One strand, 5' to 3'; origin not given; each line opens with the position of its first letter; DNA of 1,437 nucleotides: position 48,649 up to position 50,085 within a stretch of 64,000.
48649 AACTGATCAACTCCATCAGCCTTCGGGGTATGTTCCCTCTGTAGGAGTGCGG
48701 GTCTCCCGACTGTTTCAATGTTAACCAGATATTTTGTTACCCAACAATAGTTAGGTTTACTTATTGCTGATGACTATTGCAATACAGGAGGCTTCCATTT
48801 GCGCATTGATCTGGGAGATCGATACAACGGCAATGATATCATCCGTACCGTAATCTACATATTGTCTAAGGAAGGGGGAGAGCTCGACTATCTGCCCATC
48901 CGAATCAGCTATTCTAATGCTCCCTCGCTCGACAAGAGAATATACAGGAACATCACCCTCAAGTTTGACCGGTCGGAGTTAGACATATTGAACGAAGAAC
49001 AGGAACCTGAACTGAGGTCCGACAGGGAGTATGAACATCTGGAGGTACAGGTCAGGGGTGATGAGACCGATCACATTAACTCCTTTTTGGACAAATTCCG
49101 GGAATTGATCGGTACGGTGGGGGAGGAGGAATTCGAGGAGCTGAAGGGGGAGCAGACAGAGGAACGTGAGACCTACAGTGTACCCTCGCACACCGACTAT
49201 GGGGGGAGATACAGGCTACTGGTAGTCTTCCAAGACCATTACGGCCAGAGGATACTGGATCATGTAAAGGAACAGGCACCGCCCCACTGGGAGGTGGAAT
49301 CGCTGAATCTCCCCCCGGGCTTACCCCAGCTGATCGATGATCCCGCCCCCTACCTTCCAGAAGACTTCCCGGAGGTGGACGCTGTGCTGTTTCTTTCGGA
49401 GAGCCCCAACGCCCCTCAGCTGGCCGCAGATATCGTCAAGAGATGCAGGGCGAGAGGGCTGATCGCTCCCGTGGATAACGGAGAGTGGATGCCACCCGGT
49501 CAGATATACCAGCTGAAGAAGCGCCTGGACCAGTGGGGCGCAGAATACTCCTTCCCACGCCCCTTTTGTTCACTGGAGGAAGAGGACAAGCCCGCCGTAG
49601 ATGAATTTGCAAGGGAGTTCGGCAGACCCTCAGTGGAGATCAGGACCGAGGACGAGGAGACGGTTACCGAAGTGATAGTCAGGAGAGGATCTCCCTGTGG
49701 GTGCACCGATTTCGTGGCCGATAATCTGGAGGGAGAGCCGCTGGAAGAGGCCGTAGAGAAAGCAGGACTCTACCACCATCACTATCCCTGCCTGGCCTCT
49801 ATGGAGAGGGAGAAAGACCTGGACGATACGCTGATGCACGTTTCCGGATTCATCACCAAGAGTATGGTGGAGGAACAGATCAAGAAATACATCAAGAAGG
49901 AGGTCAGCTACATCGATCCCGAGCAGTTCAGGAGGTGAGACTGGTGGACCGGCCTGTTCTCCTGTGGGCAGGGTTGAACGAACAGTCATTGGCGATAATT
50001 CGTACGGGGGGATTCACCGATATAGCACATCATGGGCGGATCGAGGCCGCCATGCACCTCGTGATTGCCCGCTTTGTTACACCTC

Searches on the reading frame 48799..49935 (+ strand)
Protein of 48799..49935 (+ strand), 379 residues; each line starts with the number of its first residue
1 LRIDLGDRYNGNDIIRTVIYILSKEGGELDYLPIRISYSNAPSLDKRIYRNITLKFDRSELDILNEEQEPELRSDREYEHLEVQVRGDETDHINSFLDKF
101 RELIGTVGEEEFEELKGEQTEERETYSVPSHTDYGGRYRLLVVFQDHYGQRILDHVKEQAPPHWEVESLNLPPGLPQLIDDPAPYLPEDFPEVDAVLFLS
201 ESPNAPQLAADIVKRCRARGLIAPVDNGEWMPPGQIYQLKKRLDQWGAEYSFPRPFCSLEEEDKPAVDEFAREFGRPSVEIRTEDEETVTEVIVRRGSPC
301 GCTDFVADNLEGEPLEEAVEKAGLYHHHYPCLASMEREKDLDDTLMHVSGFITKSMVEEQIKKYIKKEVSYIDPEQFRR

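Call 34: search_protein_families(library=pfam, proteins=[window:48799-49935:+], max_evalue=0.01)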
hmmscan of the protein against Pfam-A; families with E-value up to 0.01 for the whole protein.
window:48799-49935:+ (379 aa): 1 family
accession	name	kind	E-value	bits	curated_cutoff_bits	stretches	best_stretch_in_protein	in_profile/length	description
PF02593.20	DUF166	-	6.8e-51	173.4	24.4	1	142-362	2-220/221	Domain of unknown function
